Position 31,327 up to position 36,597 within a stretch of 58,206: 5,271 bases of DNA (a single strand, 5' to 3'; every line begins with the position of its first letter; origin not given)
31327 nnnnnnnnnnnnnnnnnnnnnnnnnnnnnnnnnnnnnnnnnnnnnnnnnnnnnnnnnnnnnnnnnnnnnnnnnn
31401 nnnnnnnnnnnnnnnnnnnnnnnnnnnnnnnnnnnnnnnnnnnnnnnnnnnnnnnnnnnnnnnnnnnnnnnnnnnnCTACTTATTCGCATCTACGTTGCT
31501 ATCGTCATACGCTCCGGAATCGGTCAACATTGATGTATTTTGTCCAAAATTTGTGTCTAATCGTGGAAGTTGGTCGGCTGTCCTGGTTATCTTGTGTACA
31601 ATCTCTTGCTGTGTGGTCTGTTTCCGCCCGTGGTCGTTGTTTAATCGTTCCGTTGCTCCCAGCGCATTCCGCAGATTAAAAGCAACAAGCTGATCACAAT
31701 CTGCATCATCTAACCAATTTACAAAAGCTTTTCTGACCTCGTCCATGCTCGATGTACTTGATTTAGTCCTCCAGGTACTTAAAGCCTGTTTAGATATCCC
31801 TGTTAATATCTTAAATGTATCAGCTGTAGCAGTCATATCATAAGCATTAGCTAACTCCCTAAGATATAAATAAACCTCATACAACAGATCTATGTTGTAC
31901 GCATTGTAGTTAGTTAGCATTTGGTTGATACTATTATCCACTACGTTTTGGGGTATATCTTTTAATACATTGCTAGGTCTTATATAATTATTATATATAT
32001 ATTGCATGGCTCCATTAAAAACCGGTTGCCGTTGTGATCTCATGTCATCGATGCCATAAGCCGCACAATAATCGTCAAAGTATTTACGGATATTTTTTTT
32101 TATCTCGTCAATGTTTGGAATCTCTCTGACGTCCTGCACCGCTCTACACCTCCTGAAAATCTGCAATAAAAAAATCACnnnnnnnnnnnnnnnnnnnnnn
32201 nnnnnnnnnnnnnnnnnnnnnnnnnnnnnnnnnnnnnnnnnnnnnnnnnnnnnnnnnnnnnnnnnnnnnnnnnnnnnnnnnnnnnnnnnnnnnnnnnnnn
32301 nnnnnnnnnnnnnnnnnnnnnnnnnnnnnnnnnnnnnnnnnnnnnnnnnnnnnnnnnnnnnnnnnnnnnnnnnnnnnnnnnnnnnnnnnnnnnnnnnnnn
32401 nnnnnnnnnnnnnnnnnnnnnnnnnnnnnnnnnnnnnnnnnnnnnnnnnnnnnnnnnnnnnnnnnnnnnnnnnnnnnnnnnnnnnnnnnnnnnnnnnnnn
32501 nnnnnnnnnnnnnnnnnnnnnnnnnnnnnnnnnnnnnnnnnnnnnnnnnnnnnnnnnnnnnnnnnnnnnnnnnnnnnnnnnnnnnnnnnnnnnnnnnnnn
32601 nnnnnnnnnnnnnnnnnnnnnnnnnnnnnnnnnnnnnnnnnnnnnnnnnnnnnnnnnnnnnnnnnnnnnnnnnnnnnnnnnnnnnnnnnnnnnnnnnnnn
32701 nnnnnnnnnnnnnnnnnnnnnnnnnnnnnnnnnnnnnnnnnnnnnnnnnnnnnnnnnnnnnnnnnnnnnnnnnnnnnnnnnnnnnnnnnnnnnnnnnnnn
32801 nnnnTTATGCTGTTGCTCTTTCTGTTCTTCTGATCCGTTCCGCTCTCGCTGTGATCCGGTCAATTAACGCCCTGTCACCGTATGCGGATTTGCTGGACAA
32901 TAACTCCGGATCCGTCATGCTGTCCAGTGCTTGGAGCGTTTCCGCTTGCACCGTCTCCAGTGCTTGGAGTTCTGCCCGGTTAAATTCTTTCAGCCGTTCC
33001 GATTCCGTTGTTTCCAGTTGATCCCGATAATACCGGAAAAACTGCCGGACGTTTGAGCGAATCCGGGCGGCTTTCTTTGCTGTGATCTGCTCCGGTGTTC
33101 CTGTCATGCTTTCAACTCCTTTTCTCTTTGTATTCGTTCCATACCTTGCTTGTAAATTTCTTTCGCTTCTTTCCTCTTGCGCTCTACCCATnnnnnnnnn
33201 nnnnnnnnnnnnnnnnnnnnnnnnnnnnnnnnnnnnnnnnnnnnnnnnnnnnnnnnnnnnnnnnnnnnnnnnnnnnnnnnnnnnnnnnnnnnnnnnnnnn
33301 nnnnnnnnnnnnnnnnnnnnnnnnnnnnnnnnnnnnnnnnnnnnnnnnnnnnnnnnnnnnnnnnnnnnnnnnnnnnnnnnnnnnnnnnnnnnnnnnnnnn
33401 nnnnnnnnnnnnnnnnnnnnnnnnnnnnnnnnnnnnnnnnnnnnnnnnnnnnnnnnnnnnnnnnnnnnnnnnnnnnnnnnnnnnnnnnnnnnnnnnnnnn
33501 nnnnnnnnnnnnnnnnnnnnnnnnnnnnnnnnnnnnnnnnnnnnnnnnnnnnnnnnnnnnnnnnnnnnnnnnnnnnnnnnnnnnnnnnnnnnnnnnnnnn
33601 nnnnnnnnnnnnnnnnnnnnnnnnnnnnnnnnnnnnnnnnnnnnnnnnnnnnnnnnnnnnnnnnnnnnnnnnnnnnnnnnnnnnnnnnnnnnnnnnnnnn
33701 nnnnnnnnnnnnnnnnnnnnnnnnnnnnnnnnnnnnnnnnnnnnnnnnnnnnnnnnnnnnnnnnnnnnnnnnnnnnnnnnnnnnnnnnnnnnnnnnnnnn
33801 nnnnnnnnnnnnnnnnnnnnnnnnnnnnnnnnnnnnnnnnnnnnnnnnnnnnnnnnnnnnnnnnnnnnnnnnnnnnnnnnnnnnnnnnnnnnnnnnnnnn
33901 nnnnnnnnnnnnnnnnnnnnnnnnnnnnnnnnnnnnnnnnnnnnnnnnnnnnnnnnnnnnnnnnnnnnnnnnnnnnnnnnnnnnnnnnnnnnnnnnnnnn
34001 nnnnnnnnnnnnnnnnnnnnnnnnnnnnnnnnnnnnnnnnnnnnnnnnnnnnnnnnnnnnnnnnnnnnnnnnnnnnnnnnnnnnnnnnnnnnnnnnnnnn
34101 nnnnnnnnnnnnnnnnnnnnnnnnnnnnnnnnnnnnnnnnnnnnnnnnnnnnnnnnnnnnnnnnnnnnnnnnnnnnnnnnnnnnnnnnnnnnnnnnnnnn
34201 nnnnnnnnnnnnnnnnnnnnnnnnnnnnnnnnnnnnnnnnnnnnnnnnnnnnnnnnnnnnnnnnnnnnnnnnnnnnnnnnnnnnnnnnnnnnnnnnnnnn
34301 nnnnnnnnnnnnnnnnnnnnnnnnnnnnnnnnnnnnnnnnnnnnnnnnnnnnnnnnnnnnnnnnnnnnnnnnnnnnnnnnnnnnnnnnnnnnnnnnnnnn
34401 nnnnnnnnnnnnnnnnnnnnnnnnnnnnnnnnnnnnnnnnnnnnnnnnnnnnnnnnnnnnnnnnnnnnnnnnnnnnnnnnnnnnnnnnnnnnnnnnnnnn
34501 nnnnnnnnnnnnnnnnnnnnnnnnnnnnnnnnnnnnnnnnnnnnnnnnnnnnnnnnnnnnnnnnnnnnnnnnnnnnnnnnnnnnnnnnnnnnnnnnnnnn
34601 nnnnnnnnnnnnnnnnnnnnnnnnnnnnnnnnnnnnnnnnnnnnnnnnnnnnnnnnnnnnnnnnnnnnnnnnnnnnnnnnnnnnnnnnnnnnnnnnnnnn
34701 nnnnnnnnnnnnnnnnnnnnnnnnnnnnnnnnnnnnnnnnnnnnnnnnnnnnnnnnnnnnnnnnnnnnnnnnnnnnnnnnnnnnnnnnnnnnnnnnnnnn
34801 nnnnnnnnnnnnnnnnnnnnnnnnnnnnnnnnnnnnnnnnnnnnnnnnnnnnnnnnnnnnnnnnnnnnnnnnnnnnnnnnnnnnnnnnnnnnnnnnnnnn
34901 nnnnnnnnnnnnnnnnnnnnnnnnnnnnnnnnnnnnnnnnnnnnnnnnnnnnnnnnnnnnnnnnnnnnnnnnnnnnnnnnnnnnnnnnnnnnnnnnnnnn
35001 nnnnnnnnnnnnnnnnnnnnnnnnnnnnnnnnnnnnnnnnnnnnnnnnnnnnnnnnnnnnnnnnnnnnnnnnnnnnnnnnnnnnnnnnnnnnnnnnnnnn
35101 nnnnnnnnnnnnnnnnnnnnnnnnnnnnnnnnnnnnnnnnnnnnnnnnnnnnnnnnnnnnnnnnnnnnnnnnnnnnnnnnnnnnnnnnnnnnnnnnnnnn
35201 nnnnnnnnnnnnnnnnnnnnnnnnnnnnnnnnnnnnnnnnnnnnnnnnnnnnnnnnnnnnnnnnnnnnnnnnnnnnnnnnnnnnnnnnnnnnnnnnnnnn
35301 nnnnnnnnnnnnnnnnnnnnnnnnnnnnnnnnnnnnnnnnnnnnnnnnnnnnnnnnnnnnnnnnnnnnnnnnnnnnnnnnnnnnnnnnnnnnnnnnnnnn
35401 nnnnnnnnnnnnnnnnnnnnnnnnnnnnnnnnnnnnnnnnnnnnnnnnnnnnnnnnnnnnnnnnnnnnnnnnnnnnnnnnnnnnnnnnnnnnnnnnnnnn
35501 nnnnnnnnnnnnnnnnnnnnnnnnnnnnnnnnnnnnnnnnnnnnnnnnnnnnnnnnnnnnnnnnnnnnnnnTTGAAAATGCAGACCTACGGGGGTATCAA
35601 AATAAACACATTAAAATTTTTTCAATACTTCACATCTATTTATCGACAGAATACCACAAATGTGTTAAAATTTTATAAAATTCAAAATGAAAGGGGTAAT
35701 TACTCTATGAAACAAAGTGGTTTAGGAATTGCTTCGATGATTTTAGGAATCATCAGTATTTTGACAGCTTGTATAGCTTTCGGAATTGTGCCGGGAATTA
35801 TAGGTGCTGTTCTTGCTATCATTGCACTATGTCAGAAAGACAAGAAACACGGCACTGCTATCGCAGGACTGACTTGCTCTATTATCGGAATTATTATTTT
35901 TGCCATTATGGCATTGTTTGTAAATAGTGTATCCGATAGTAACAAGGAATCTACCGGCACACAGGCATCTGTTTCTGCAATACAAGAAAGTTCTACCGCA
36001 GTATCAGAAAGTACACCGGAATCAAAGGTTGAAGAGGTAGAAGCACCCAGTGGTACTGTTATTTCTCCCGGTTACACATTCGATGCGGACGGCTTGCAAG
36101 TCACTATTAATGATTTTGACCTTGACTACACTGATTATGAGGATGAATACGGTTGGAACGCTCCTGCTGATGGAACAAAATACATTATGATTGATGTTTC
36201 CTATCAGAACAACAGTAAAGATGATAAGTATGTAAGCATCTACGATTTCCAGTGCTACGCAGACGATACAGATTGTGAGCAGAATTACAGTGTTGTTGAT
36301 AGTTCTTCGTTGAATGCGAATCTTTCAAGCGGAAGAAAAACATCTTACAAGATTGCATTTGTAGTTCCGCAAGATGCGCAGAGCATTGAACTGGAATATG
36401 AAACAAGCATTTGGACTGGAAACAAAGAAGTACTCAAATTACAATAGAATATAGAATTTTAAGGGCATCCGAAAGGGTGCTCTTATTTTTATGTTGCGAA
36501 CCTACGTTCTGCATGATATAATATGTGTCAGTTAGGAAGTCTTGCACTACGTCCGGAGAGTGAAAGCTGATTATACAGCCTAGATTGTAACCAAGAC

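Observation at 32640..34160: GC-richer island with three small RHH/helical proteins and four distinct iteron families, including omega-type WATCACW heptads: plasmid-like centromere/copy-control module without an NTPase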

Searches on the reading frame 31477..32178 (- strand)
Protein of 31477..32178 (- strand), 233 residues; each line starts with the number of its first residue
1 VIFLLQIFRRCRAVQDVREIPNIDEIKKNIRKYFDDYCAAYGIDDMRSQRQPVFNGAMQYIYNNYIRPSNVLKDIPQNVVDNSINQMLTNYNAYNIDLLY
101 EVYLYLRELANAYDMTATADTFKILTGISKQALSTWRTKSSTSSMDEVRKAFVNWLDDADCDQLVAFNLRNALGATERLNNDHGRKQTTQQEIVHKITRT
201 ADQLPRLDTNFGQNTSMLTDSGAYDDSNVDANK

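Call 7: search_protein_families(library=pfam, proteins=[window:31477-32178:-], max_evalue=1)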
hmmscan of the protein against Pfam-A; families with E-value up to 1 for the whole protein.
window:31477-32178:- (233 aa): 1 family
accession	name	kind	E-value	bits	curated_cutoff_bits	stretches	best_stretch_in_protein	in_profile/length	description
PF07022.19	Phage_CI_repr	-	0.16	12.8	22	1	127-146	23-41/65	Bacteriophage CI repressor helix-turn-helix domain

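Call 8: search_protein_families(library=phrogs, proteins=[window:31477-32178:-], max_evalue=0.01)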
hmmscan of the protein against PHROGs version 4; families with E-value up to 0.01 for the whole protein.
window:31477-32178:- (233 aa): 0 families

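Call 49: search_protein_families(library=ncbifam, proteins=[window:31477-32178:-], max_evalue=1)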
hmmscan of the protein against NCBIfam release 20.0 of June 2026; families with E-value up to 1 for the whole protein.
window:31477-32178:- (233 aa): 1 family
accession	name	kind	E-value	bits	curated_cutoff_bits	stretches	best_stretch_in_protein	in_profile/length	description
NF005033.0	PRK06445.1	equivalog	0.13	11.4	511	1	95-195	140-232/395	acetyl-CoA C-acetyltransferase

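Call 72: search_protein_families(library=padloc, proteins=[window:31477-32178:-], max_evalue=0.1)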
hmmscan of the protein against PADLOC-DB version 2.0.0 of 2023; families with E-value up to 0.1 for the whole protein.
window:31477-32178:- (233 aa): 1 family
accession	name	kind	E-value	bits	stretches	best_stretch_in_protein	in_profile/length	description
PDLC02209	QatA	-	0.017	11.8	1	96-166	135-206/646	-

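Call 90: search_solved_structures(query=window:31477-32178:-, max_evalue=10, show_alignments=1)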
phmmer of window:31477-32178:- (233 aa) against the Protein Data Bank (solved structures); distinct sequences matched with E-value up to 10: 3.
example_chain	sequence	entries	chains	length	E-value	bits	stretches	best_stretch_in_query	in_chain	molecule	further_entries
8tm9_A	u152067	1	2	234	0.45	13.3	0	2-56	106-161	D_3_633_8x peptide bound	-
2o5a_A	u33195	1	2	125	0.52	13.1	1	146-203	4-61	BH1328 protein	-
8tlp_A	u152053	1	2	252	0.54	13.1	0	2-56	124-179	D_3_633_8x, no peptide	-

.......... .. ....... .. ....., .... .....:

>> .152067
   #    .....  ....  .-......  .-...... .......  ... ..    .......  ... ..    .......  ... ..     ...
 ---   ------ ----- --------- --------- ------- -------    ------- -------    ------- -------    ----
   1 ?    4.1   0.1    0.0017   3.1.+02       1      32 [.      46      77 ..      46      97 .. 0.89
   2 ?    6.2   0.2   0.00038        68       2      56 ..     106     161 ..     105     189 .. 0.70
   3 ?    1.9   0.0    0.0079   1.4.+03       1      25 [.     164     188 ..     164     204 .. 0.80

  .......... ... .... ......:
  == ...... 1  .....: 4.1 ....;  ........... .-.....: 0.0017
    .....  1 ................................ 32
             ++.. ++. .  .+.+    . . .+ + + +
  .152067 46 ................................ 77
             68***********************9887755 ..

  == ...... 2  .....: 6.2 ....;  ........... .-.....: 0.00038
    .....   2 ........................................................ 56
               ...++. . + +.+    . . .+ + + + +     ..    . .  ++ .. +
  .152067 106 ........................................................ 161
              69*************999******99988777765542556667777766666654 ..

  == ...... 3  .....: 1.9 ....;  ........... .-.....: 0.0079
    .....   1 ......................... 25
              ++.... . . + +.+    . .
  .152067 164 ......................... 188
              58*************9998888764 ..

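Call 91: search_dna_similar(query=window:31477-32178:-, collection=phages, mode=protein, max_rows=12, max_evalue=0.001)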
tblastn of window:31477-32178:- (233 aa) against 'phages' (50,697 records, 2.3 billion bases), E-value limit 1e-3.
No match.

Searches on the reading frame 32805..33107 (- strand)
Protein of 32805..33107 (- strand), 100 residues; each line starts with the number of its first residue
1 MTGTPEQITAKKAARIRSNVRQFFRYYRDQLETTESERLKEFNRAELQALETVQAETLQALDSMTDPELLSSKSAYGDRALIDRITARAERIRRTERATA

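Call 32: search_solved_structures(query=window:32805-33107:-, max_evalue=10, show_alignments=2)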
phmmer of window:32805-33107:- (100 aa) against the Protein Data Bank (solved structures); distinct sequences matched with E-value up to 10: 0.

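Call 42: find_homologous_proteins(query=window:32805-33107:-, max_evalue=0.001)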
Query window:32805-33107:- (100 aa): 684 proteins with E <= 0.001 among 696 candidates; the best 120 are listed.
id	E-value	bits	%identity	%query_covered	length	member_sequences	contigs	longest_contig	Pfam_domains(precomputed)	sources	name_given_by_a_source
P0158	4.7e-53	194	99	100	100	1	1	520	-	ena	-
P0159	2.3e-52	192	98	100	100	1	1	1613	-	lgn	-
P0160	3.6e-52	192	98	100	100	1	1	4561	-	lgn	-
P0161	4.7e-52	191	97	100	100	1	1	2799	-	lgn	-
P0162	5.4e-52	191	97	100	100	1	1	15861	-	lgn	-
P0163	7.3e-52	191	97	100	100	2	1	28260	-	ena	-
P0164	9.6e-52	190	96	100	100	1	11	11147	-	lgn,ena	-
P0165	1.0e-51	190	97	100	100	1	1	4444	-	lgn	-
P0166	1.0e-51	190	96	100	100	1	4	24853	-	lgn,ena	-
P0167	1.1e-51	190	97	100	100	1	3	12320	-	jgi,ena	-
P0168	1.5e-51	190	96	100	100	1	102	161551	-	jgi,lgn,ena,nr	jgi:hypothetical protein|nr:MAG TPA: hypothetical protein [Caudoviricetes sp.] DAT62381.1 MAG TPA: h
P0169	1.8e-51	189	96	100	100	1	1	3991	-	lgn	-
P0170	2.0e-51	189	96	100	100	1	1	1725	-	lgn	-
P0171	2.1e-51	189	96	100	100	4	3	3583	-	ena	-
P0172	2.6e-51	189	96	100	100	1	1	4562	-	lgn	-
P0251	1.5e-49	183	93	100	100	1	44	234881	-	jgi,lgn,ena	-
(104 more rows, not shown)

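Call 43: find_encoding_contigs(protein=P0251, flank=10000, max_places=3)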
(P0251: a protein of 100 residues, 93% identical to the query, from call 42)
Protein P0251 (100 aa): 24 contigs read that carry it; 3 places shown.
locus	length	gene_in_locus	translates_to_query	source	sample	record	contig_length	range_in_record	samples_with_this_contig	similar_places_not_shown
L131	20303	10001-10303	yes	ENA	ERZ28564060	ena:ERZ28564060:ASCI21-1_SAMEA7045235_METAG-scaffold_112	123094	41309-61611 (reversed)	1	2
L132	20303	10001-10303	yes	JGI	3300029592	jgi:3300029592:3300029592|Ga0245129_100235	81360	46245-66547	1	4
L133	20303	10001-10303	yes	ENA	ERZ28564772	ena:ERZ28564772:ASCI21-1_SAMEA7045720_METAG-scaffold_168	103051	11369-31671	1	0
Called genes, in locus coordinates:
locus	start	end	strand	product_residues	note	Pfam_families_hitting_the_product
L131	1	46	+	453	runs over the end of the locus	PF00239:Resolvase, PF13408:Zn_ribbon_recom (weak)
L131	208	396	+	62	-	-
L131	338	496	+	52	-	-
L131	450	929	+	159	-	-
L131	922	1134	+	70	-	-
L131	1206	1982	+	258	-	-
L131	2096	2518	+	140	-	-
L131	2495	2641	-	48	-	-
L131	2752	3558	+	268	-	-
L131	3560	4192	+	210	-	-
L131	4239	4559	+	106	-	-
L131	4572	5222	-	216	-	PF10543:ORF6N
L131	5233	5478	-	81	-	-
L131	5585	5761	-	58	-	PF01402:RHH_1 (weak)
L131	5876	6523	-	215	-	PF09669:Phage_pRha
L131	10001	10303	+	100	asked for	-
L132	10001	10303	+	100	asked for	-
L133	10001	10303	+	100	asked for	-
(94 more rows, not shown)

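Call 48: search_protein_families(library=pfam, proteins=[window:32805-33107:-], max_evalue=10)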
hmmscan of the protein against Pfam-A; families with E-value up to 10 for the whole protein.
window:32805-33107:- (100 aa): 4 families
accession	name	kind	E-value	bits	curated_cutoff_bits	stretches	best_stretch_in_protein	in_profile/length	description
PF20504.3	IntS14_C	-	0.076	13.7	25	1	12-95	5-86/104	Integrator complex subunit 14, alpha-helical domain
PF22456.1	PqqF-like_C_4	-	0.092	13.3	27.5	1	10-56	45-91/100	PQQ synthase PqqF-like, C-terminal lobe domain 4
PF00880.23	Nebulin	-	0.11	12.9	20.1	1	4-20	2-18/28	Nebulin repeat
PF25286.1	DUF7876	-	0.12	12.3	27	1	20-80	17-81/190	Domain of unknown function (DUF7876)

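Call 49: search_protein_families(library=ncbifam, proteins=[window:32805-33107:-], max_evalue=1)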
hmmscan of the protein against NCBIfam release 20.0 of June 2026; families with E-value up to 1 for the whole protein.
window:32805-33107:- (100 aa): 1 family
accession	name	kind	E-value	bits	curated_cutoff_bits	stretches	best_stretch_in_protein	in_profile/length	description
NF010004.0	PRK13477.1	equivalog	0.0027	16.2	524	1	29-87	223-281/514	bifunctional pantoate--beta-alanine ligase/(d)CMP kinase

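Call 57: find_related_loci(query=window:32805-33107:-, collection=genome_contigs, flank=6000)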
Query window:32805-33107:- (100 aa) in genome_contigs; peptide patterns used: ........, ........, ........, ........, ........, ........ (x = any residue, [..] = any of these).
568 stretches matched a pattern, but none encodes a relative of the query by tblastn (E <= 1e-3).

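Call 72: search_protein_families(library=padloc, proteins=[window:32805-33107:-], max_evalue=0.1)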
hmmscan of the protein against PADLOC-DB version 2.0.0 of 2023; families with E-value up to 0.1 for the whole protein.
window:32805-33107:- (100 aa): 1 family
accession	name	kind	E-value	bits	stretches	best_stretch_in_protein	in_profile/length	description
PDLC03050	REase_I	-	3.1e-05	21.8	1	8-83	129-201/219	Type I restriction enzyme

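Call 101: search_protein_families(library=phrogs, proteins=[window:32805-33107:-], max_evalue=0.01)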
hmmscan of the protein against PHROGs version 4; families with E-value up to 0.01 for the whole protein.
window:32805-33107:- (100 aa): 0 families

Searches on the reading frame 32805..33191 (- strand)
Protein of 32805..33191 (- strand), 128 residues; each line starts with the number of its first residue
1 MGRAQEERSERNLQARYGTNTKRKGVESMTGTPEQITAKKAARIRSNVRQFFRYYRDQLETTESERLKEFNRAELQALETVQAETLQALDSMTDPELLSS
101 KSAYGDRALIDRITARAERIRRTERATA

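Call 7: search_protein_families(library=pfam, proteins=[window:32805-33191:-], max_evalue=1)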
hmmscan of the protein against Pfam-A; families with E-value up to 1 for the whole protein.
window:32805-33191:- (128 aa): 3 families
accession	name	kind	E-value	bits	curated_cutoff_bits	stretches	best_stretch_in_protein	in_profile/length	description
PF14203.11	TTRAP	-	0.045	14.4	27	0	10-36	5-31/62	Putative transposon-transfer assisting protein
PF20504.3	IntS14_C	-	0.15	12.7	25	1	40-122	5-85/104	Integrator complex subunit 14, alpha-helical domain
PF00880.23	Nebulin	-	0.17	12.3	20.1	1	32-48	2-18/28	Nebulin repeat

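Call 8: search_protein_families(library=phrogs, proteins=[window:32805-33191:-], max_evalue=0.01)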
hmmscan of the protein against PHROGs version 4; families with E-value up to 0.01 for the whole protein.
window:32805-33191:- (128 aa): 0 families

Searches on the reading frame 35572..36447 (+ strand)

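Call 7: search_protein_families(library=pfam, proteins=[window:35572-36447:+], max_evalue=1)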
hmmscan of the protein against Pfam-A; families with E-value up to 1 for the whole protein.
window:35572-36447:+ (291 aa): 13 families
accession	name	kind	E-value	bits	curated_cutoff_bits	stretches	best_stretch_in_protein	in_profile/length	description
PF11611.13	DUF4352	-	9.2e-15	55.5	25.9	1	168-284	5-120/122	Domain of unknown function (DUF4352)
PF16729.10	DUF5067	-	2.7e-07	31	27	1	173-276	17-124/126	Domain of unknown function (DUF5067)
PF13828.11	DUF4190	-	1.6e-05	25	35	1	51-112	1-61/62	Domain of unknown function (DUF4190)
PF07666.16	MpPF26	-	0.00045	20.6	37.2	1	56-115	2-69/75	M penetrans paralogue family 26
PF24400.1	DUF7544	-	0.0058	16.3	27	1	44-119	209-278/302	Family of unknown function (DUF7544)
PF25686.1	Betaherpes_U91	-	0.041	13.8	27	1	95-148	14-70/157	Betaherpesvirus U91 protein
PF07695.17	7TMR-DISM_7TM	-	0.053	13.9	29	1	53-114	112-175/205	7TM diverse intracellular signalling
PF02322.20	Cyt_bd_oxida_II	-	0.065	13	35.6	1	55-134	198-272/302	Cytochrome bd terminal oxidase subunit II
PF13903.11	Claudin_2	-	0.18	12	29.1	1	57-132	86-158/192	PMP-22/EMP/MP20/Claudin tight junction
PF17638.7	UL42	-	0.29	11.6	25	1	96-133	87-123/125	HCMV UL42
PF20990.2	DUF2207_C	-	0.62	10.1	33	0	33-117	122-189/247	Predicted membrane protein (DUF2207) C-terminal domain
PF05101.18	VirB3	-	0.64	10.8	23.9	0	54-92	22-62/84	Type IV secretory pathway, VirB3-like protein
PF23605.1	FKS1_dom2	-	0.65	10.3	27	0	57-121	90-157/174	1,3-beta-glucan synthase component FKS1, second domain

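Call 8: search_protein_families(library=phrogs, proteins=[window:35572-36447:+], max_evalue=0.01)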
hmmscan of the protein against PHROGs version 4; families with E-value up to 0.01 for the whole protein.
window:35572-36447:+ (291 aa): 3 families
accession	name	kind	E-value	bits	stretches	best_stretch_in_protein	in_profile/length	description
phrog_806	-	unknown function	5.4e-19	69.9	1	101-290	6-185/187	-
phrog_11491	-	unknown function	2.8e-05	25.2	1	47-154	5-113/198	-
phrog_8545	-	moron, auxiliary metabolic gene and host takeover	0.0045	17.8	1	102-156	15-69/177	superinfection exclusion Sie-like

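Call 72: search_protein_families(library=padloc, proteins=[window:35572-36447:+], max_evalue=0.1)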
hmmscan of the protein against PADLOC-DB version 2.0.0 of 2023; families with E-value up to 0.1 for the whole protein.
window:35572-36447:+ (291 aa): 1 family
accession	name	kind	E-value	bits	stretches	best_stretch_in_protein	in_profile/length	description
PDLC00605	ZorA1|ZorA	-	0.025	10.9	1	92-145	217-270/700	MotA/ExbB/TolQ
